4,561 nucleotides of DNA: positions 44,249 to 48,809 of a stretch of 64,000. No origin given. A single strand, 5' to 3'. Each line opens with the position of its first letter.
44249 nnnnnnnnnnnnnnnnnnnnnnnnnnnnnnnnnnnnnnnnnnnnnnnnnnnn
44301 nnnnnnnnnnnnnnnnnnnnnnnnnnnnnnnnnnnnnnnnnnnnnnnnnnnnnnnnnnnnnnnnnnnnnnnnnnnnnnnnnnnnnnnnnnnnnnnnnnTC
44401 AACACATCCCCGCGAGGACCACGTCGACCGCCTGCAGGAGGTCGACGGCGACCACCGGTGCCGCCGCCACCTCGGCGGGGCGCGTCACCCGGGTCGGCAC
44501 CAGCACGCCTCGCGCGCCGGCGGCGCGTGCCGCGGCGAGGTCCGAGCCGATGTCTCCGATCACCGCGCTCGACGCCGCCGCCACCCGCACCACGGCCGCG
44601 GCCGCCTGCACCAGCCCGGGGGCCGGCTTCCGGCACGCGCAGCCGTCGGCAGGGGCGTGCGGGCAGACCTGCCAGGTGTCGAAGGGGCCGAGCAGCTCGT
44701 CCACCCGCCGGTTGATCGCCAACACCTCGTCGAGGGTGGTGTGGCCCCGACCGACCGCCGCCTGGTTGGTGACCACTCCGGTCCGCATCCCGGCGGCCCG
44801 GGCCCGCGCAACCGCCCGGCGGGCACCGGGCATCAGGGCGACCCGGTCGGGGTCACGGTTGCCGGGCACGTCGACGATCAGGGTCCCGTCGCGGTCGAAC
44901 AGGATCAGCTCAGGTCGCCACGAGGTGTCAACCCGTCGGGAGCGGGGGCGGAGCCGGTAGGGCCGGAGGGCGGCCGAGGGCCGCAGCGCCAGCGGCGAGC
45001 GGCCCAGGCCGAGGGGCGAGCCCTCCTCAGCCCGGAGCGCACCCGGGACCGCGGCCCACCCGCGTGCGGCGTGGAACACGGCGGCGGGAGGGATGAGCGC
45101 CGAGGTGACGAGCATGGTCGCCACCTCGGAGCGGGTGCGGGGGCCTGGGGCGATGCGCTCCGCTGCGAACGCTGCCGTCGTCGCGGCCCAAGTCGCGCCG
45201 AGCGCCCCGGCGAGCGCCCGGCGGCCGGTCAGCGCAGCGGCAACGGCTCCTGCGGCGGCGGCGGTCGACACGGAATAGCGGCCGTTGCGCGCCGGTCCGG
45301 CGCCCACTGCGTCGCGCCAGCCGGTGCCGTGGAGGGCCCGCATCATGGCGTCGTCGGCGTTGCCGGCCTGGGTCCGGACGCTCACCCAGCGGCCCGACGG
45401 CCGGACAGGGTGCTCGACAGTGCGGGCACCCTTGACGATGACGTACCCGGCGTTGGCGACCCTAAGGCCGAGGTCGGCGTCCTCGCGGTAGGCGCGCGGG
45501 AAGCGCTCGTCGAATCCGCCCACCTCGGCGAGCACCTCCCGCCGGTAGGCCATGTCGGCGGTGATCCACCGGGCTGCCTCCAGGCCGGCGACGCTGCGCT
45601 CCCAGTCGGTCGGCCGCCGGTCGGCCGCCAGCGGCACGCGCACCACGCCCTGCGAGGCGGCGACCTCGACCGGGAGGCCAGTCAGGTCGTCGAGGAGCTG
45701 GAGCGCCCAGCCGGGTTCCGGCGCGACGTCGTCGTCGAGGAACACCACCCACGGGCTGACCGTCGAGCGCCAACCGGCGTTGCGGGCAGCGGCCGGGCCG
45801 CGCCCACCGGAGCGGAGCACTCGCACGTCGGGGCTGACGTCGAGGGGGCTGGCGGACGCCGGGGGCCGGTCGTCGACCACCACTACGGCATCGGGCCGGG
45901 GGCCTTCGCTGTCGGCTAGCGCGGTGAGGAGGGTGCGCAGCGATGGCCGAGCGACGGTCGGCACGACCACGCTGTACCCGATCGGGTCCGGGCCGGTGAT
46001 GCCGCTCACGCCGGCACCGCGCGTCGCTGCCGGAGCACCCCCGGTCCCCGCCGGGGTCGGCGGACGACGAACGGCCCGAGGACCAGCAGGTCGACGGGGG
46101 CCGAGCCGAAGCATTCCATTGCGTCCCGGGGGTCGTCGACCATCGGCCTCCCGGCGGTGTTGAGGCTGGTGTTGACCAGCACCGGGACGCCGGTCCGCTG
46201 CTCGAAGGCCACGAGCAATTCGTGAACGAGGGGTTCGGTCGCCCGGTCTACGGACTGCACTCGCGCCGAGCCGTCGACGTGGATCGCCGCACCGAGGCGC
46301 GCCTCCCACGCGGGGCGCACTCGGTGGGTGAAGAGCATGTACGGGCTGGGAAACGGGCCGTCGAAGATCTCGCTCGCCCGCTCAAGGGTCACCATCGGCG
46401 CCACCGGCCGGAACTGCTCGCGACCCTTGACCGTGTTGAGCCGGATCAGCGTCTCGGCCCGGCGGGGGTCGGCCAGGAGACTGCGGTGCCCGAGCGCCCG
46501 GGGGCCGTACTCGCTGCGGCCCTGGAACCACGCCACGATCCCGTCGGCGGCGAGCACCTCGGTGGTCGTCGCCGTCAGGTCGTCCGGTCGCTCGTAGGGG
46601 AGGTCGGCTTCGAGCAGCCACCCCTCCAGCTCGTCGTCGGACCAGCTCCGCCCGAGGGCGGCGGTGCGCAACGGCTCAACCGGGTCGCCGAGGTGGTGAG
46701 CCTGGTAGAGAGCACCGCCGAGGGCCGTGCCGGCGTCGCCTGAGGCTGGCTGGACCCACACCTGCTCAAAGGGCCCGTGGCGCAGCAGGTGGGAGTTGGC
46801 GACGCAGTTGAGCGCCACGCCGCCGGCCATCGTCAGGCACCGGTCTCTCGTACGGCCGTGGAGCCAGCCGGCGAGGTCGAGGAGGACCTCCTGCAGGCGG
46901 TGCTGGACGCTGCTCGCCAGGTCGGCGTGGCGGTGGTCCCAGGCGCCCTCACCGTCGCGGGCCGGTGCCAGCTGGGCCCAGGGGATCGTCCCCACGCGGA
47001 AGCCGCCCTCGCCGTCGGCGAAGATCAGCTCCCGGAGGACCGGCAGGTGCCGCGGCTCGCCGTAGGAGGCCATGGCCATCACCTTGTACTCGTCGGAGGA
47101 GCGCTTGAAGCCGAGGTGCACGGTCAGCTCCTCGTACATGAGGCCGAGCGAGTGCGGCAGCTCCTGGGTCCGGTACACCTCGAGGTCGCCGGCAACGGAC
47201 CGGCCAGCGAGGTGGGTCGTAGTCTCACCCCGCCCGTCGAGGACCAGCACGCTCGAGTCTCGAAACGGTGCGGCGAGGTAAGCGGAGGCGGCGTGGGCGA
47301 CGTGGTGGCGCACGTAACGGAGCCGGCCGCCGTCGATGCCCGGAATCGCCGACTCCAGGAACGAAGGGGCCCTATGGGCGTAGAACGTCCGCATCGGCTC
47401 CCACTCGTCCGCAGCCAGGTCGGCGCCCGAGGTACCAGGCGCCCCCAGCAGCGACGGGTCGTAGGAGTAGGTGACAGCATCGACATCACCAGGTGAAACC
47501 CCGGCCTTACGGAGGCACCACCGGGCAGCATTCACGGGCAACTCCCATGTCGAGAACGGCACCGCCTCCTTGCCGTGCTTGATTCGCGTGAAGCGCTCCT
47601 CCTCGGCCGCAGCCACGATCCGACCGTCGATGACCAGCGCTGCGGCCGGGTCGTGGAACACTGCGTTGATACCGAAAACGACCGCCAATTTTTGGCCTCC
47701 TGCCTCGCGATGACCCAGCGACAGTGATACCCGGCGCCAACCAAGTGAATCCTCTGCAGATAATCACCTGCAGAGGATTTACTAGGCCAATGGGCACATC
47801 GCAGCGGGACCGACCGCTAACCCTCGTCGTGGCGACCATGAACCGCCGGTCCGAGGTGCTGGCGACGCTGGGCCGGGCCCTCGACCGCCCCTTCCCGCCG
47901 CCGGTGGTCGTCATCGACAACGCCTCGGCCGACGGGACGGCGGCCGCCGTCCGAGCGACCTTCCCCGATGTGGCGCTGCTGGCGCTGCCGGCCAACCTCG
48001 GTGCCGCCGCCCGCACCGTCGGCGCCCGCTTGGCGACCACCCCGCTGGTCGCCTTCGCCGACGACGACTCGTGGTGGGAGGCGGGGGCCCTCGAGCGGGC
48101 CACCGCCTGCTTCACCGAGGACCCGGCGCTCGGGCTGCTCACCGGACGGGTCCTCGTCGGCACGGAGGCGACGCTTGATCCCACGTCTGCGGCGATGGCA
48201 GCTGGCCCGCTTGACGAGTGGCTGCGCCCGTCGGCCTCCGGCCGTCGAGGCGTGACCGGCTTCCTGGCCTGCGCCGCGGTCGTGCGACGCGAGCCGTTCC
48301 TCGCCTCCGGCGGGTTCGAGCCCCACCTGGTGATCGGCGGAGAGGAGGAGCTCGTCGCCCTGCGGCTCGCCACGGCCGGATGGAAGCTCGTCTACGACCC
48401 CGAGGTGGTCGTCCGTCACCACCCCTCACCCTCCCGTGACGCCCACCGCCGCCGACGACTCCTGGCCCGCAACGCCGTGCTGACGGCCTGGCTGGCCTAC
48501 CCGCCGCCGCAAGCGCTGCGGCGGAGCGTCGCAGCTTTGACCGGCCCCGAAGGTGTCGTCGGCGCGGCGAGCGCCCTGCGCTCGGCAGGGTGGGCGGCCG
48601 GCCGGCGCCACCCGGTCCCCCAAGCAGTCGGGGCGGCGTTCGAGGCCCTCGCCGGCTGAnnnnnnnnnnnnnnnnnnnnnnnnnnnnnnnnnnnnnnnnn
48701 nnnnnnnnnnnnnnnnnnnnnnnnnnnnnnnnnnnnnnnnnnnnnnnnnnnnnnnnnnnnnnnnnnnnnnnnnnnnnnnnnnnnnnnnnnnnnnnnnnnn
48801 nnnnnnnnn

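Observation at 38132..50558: Complete ADP-heptose pathway embedded in a 12-kb glycosyltransferase island with carbamoyl- and pyruvyl-transferases in a high-GC Gram-positive-type genome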

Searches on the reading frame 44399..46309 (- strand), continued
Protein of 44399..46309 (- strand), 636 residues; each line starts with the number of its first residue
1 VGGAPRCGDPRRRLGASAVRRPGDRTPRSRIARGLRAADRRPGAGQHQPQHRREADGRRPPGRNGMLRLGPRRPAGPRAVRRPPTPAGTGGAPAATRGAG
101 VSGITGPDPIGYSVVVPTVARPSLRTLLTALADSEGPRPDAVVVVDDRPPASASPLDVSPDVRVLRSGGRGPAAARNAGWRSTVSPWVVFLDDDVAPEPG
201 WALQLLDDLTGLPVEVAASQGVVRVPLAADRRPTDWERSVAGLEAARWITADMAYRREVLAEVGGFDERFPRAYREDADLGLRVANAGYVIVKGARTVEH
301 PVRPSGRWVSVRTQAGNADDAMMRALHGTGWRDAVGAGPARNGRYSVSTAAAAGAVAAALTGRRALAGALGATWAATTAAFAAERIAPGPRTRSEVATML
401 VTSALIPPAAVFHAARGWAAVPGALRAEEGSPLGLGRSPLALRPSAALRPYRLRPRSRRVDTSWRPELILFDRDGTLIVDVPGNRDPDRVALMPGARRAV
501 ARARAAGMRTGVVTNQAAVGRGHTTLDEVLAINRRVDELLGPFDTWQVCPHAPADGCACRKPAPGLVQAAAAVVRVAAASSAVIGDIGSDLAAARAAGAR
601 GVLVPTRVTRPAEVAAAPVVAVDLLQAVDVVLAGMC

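Call 79: fold_search(model_id=the predicted structure, library=pdb)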
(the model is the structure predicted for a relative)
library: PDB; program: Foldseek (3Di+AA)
matches with E <= 10: 1269; with E <= 0.001: 343
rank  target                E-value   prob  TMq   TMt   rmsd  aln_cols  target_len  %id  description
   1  3l8h_A                2.2e-10  1.00  0.28  0.80   2.5       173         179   32  Crystal Structure of D,D-heptose 1.7-bisphosphate phosphatase from B. bronchiseptica complexed with magnesium and phos (released 2010-02-02)
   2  2z87_B                1.0e-09  1.00  0.30  0.28   5.2       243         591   20  Crystal structure of chondroitin polymerase from Escherichia coli strain K4 (K4CP) complexed with UDP-GalNAc and UDP (released 2008-09-16)
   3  2z86_D                1.1e-09  1.00  0.29  0.27   6.8       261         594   18  Crystal structure of chondroitin polymerase from Escherichia coli strain K4 (K4CP) complexed with UDP-GlcUA and UDP (released 2008-09-16)
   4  2z86_A                2.1e-09  1.00  0.29  0.27   5.2       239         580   20  Crystal structure of chondroitin polymerase from Escherichia coli strain K4 (K4CP) complexed with UDP-GlcUA and UDP (released 2008-09-16)
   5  9omn_B                3.7e-09  1.00  0.31  0.57  12.1       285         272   16  WrtF fucosyltransferase - GDP-2-deoxy-2-fluoro-beta-L-fucose (released 2025-10-29)
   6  3l8e_A                4.4e-09  1.00  0.29  0.80   2.4       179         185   30  Crystal Structure of apo form of D,D-heptose 1.7-bisphosphate phosphatase from E. Coli (released 2010-02-02)
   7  2gmw_B                4.4e-09  1.00  0.28  0.77   3.0       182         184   30  Crystal Structure of D,D-heptose 1.7-bisphosphate phosphatase from E. Coli. (released 2007-04-10)
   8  2z86_C                4.7e-09  1.00  0.30  0.27   4.8       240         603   19  Crystal structure of chondroitin polymerase from Escherichia coli strain K4 (K4CP) complexed with UDP-GlcUA and UDP (released 2008-09-16)
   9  6egs_A                5.5e-09  1.00  0.30  0.33   8.3       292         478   17  Crystal structure of the GalNAc-T2 F104S mutant in complex with UDP-GalNAc (released 2018-04-11)
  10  2z86_B                5.8e-09  1.00  0.27  0.25   7.6       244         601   20  Crystal structure of chondroitin polymerase from Escherichia coli strain K4 (K4CP) complexed with UDP-GlcUA and UDP (released 2008-09-16)
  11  9omk_B                5.8e-09  1.00  0.28  0.54   6.9       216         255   18  WrtF fucosyltransferase - trisaccharide acceptor (released 2025-10-29)
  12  2o2x                  6.4e-09  1.00  0.26  0.62   7.6       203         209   30  Crystal structure of a putative had-like phosphatase (mll2559) from mesorhizobium loti at 1.50 A resolution (released 2006-12-19)
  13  2gmw_A                7.6e-09  1.00  0.28  0.79   2.7       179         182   30  Crystal Structure of D,D-heptose 1.7-bisphosphate phosphatase from E. Coli. (released 2007-04-10)
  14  6yv7_B                7.6e-09  1.00  0.32  0.47  11.3       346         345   19  Mannosyltransferase PcManGT from Pyrobaculum calidifontis (released 2020-07-22)
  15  9jn3_A                8.5e-09  1.00  0.29  0.51  10.7       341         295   19  Crystal structure of AvpGT in complex with Ara-A (released 2025-01-29)
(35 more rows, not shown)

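Call 80: list_cluster_members(proteins=[P0001])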
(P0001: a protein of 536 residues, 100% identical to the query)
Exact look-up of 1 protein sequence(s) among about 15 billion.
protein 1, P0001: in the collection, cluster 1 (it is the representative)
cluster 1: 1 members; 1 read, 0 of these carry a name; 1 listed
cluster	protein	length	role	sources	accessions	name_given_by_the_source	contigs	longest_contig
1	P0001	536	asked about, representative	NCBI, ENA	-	-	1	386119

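Call 99: get_annotated_region(hit=H4, flank=11000)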
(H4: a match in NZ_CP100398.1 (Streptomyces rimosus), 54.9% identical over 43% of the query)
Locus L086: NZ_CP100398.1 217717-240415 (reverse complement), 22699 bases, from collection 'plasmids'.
description: Streptomyces rimosus subsp. rimosus strain HP126 plasmid pSRIMHP, complete sequence
organism: Streptomyces rimosus (NCBI taxid 132474)
taxonomy: Bacteria; Actinomycetota; Actinomycetes; Kitasatosporales; Streptomycetaceae; Streptomyces; Streptomyces rimosus
host: -; source: pure culture,mutant of Streptomyces rimosus subsp. rimosus R7; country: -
typing (MOB-suite, as given by PLSDB): mobilizable; replicon rep_cluster_1974; relaxase MOBF
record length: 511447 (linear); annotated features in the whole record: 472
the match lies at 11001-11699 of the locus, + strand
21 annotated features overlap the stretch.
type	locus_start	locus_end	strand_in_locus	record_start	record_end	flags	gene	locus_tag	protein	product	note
CDS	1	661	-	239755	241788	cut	-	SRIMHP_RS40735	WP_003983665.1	CocE/NonD family hydrolase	GO:0008152 - metabolic process [Evidence IEA]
CDS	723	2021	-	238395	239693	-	-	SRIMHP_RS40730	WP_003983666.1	ATP-grasp domain-containing protein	-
CDS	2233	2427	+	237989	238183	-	-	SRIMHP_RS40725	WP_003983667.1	DUF2795 domain-containing protein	-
CDS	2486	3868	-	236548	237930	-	-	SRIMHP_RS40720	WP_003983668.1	MFS transporter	GO:0055085 - transmembrane transport [Evidence IEA]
CDS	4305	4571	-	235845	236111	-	-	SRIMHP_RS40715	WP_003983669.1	hypothetical protein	-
CDS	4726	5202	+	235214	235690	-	-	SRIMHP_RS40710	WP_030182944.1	DUF3515 family protein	-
CDS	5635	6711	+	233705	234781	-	-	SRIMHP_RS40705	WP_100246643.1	glycosyltransferase family 9 protein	-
CDS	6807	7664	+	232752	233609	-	-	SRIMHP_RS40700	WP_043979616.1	polysaccharide pyruvyl transferase family protein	-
CDS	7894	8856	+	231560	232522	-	-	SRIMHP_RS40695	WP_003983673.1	UDP-glucuronic acid decarboxylase family protein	-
CDS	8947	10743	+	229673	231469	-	-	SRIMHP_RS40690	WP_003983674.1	carbamoyltransferase C-terminal domain-containing protein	-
CDS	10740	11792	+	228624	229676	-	-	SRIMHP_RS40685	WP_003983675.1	glycosyltransferase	-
CDS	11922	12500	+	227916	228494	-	-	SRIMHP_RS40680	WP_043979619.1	HAD-IIIA family hydrolase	-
CDS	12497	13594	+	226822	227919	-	-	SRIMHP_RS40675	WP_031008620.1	glycosyltransferase family 9 protein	-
CDS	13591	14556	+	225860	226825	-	-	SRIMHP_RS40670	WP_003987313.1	glycosyltransferase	-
CDS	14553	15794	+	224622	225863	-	-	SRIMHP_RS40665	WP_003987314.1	glycosyltransferase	-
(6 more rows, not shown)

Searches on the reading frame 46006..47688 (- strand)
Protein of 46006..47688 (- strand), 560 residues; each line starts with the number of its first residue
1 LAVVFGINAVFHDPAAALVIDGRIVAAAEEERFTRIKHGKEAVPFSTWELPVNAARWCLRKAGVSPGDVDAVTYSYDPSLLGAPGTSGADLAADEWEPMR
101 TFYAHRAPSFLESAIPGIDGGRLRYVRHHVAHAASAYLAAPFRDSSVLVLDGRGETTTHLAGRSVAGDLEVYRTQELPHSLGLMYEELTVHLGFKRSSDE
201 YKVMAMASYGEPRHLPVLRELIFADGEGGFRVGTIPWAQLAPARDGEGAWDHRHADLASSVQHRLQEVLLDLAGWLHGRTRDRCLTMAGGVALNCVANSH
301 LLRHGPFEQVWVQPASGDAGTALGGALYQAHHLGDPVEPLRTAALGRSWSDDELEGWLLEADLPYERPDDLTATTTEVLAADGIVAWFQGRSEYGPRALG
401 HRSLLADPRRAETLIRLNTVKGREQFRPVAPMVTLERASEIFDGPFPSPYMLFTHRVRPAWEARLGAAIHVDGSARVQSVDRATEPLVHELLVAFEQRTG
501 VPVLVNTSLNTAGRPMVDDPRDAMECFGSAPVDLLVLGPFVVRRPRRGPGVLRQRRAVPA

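Call 4: search_protein_families(library=pfam, proteins=[window:46006-47688:-], max_evalue=0.01)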
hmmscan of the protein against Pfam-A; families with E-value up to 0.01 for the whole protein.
window:46006-47688:- (560 aa): 3 families
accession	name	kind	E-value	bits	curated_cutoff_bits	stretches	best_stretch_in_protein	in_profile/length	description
PF16861.10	Carbam_trans_C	-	9.4e-64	214.5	27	1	377-544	2-170/170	Carbamoyltransferase C-terminus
PF02543.21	Carbam_trans_N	-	9.1e-51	173.7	24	2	123-327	127-346/346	Carbamoyltransferase N-terminus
PF01300.24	Sua5_yciO_yrdC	-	0.0047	16.9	25.1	0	404-530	19-146/178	Telomere recombination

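Call 34: search_protein_families(library=ncbifam, proteins=[window:46006-47688:-], max_evalue=0.00001)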
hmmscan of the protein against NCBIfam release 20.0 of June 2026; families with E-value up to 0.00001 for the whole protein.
window:46006-47688:- (560 aa): 1 family
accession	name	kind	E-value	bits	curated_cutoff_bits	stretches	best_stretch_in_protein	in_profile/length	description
NF041651.1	nodul_NodU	equivalog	1.5e-52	179.2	1000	1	279-523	298-536/556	nodulation protein NodU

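Call 46: search_solved_structures(query=window:46006-47688:-, max_evalue=0.001)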
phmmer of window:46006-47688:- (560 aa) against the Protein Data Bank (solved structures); distinct sequences matched with E-value up to 0.001: 12.
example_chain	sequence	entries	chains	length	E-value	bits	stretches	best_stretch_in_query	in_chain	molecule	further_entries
9s2t_A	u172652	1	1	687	9.2e-91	308.5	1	6-549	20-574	Decarbamoylnovobiocin carbamoyltransferase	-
7xb6_A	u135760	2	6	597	1.1e-82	281.9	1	11-543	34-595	Carbamoyltransferase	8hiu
7vyj_A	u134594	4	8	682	5.6e-78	266.3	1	9-545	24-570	GdmN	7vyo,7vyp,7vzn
7vx0_A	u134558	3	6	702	6.2e-78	266.2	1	9-545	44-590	GdmN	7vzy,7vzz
7vzu_A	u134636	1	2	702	6.3e-78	266.2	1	9-545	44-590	GdmN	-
3ver_A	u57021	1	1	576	2.1e-77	264.5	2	252-545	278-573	O-carbamoyltransferase TobZ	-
3vf4_A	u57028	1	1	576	6e-77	262.9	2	252-545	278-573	O-carbamoyltransferase TobZ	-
3vf2_A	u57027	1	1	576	7.2e-77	262.7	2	252-545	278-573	O-carbamoyltransferase TobZ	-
3vex_A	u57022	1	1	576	1.3e-76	261.8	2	252-545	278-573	O-carbamoyltransferase TobZ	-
3ven_A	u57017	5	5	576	1.4e-76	261.7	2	252-545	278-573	O-carbamoyltransferase TobZ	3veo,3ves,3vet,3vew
3vez_A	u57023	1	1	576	1.6e-76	261.6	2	252-545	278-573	O-carbamoyltransferase TobZ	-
7vzq_A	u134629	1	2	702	2.3e-76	261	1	10-545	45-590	GdmN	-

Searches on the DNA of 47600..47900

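Call 85: search_rna_families(source=window, start=47600, end=47900, threshold=evalue, max_evalue=1)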
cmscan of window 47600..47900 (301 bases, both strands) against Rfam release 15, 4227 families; matches with E-value up to 1: 3.
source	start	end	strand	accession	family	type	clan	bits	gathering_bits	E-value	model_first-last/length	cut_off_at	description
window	47730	47798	-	RF03669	mir-2767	Gene; miRNA;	-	23.4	69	0.028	1-80/80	no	mir-2767 microRNA precursor family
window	47746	47788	-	RF04063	MIR2629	Gene; miRNA;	-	18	60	0.064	1-66/66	no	MIR2629 microRNA precursor family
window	47739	47781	+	RF04063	MIR2629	Gene; miRNA;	-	14.5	60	0.81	1-66/66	no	MIR2629 microRNA precursor family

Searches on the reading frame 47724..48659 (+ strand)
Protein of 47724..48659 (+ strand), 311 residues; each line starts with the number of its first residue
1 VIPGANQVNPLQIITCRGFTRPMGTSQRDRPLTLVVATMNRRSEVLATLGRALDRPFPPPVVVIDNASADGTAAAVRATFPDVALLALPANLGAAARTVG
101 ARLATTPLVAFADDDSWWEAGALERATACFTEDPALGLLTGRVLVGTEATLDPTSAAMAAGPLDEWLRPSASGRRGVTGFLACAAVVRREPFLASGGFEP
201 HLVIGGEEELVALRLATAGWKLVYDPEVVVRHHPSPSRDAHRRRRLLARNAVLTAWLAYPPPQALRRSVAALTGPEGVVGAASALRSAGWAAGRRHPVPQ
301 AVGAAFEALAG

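Call 5: search_protein_families(library=pfam, proteins=[window:47724-48659:+], max_evalue=0.01)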
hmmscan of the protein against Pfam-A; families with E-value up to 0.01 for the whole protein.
window:47724-48659:+ (311 aa): 3 families
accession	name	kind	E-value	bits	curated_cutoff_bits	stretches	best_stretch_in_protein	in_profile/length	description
PF00535.33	Glycos_transf_2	-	1.5e-14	54.7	23.3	1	34-192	2-164/168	Glycosyl transferase family 2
PF13641.12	Glyco_tranf_2_3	-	4.1e-11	43.8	27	1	32-245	3-224/230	Glycosyltransferase like family 2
PF13506.12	Glyco_transf_21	-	0.0033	17.4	21.7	1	103-235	28-158/174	Glycosyl transferase family 21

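Call 68: search_protein_families(library=ncbifam, proteins=[window:47790-48659:+], max_evalue=0.00001)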
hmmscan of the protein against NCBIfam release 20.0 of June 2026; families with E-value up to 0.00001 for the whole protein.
window:47790-48659:+ (289 aa): 3 families
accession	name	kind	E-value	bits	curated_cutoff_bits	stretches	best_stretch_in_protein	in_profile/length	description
TIGR03965.1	mycofact_glyco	equivalog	1.7e-24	86.5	280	1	7-260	73-328/467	mycofactocin biosynthesis glycosyltransferase MftF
NF041875.1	EPS_EpsD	equivalog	4.9e-17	62.3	370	1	10-212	1-208/325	exopolysaccharide biosynthesis glycosyltransferase EpsD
NF038302.1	EPS_HpsE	equivalog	1.7e-07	30.5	300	0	35-123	32-126/307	hormogonium polysaccharide biosynthesis glycosyltransferase HpsE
